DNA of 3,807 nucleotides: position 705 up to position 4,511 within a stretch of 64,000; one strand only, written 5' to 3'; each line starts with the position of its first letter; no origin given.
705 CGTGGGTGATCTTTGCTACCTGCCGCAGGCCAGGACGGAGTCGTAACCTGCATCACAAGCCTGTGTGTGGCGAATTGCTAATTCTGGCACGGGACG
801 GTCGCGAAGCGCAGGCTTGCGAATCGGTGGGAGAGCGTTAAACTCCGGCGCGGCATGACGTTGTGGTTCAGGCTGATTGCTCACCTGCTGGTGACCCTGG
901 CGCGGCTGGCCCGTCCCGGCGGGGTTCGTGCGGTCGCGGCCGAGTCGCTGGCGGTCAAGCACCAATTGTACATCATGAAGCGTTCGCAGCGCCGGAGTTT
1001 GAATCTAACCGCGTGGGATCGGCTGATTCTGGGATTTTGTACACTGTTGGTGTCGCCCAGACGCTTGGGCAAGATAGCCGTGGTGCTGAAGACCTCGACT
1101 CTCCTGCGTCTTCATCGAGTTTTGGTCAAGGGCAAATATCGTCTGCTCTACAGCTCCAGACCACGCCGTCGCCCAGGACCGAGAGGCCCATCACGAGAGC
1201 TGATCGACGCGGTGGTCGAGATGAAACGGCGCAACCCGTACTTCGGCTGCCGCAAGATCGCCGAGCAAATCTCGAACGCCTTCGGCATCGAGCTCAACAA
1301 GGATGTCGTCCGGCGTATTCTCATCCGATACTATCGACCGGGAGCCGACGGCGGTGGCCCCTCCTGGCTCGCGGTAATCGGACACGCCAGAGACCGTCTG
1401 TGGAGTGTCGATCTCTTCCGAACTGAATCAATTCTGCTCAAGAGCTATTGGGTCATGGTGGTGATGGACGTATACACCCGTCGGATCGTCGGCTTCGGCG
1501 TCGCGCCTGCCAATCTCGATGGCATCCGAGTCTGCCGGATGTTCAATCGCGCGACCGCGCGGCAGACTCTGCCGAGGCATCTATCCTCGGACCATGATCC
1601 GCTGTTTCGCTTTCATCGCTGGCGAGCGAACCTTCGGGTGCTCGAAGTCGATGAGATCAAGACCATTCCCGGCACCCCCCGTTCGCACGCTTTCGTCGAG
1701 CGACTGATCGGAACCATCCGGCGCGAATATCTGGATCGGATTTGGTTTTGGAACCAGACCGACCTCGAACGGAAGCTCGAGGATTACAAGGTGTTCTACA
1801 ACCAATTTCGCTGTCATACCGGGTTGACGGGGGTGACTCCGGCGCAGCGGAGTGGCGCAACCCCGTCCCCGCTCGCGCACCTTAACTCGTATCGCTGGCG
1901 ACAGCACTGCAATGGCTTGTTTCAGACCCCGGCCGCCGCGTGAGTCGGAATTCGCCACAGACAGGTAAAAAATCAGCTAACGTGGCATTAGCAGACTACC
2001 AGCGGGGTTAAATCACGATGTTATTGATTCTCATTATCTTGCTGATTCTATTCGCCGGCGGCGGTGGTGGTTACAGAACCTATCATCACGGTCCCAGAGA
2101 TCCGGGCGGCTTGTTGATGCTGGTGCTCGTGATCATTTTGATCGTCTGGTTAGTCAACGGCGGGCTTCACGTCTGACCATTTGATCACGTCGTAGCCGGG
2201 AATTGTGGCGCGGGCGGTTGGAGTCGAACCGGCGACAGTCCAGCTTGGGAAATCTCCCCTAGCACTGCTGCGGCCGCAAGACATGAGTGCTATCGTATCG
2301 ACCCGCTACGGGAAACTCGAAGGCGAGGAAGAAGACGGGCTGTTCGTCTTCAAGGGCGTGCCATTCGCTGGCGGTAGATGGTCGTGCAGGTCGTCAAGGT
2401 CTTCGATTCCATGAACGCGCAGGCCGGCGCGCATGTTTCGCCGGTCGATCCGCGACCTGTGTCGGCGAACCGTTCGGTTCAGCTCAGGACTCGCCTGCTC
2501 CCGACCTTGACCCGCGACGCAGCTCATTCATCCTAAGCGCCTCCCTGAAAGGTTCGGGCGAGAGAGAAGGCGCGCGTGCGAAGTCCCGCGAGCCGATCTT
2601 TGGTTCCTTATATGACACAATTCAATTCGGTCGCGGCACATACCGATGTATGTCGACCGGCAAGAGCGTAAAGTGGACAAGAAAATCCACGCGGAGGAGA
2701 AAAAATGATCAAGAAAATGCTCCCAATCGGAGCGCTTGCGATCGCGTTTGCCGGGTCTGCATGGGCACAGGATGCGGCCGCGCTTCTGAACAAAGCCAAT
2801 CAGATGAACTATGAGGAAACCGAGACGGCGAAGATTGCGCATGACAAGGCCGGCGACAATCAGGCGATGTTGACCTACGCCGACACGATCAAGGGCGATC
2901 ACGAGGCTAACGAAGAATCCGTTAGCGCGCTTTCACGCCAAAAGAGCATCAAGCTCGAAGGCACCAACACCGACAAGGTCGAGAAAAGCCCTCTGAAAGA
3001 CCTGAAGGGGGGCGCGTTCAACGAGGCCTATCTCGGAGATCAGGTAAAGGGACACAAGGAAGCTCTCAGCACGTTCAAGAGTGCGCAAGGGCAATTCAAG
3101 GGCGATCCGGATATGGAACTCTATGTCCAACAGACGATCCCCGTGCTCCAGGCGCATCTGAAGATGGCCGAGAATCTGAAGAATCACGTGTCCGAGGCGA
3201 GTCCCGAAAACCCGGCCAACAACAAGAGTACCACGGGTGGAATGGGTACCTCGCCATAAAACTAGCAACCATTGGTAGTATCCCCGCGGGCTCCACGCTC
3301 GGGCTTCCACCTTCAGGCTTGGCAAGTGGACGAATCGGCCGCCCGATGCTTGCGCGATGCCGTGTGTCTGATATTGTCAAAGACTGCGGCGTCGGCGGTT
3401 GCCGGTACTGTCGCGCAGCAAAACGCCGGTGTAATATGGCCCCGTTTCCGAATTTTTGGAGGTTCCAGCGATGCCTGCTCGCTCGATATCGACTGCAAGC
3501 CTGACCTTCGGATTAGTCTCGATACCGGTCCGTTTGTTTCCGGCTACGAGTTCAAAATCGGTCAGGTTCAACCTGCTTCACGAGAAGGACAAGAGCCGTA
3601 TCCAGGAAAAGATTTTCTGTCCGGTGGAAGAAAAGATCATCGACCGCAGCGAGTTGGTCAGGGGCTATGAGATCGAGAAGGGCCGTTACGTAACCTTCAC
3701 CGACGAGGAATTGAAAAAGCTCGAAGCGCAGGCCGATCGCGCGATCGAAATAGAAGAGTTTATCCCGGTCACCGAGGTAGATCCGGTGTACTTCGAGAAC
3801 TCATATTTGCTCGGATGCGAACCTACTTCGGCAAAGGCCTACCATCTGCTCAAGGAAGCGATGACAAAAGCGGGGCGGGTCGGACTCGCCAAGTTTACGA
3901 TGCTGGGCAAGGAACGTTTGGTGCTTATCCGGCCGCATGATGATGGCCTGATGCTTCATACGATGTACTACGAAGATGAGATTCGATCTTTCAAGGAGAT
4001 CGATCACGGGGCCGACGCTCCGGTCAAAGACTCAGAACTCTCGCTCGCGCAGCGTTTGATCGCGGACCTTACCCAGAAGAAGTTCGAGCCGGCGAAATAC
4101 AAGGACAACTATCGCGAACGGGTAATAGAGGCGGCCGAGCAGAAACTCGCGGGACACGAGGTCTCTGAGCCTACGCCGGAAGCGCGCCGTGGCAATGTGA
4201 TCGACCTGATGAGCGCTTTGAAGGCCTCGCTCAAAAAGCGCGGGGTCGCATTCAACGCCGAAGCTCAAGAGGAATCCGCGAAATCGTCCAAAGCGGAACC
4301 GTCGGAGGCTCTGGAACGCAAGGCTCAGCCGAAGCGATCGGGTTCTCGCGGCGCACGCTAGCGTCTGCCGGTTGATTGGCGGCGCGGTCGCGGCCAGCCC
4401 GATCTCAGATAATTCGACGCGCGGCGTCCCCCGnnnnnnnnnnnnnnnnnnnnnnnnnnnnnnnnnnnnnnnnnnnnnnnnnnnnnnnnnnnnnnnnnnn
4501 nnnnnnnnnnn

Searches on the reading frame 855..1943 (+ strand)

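Call 10: search_protein_families(library=pfam, proteins=[window:855-1943:+], max_evalue=0.00001)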
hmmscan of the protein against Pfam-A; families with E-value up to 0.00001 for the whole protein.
window:855-1943:+ (362 aa): 3 families
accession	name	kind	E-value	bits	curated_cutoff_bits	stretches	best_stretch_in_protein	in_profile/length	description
PF13683.12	rve_3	-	7.9e-12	45.2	26.5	1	271-329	9-67/67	Integrase core domain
PF13565.12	HTH_32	-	6.3e-07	30.3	33.7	1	101-156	19-73/73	Homeodomain-like domain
PF00665.32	rve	-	2.6e-06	28.1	32.6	1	178-273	3-100/102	Integrase core domain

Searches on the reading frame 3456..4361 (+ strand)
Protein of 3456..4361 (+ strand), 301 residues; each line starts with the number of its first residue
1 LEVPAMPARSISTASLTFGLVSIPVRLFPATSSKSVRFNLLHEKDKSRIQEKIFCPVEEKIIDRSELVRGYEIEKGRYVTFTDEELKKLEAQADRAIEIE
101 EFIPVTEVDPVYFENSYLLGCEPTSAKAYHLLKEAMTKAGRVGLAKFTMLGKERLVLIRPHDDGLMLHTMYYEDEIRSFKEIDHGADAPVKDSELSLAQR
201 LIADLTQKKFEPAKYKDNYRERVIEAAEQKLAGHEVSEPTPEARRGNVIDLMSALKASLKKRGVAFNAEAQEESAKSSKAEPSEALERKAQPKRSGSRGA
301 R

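Call 10: search_protein_families(library=pfam, proteins=[window:3456-4361:+], max_evalue=0.00001)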
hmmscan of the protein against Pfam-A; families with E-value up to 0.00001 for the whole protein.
window:3456-4361:+ (301 aa): 1 family
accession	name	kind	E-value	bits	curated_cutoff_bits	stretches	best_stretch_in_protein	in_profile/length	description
PF02735.22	Ku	-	6.2e-46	157.1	25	1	18-196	2-189/190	Ku70/Ku80 beta-barrel domain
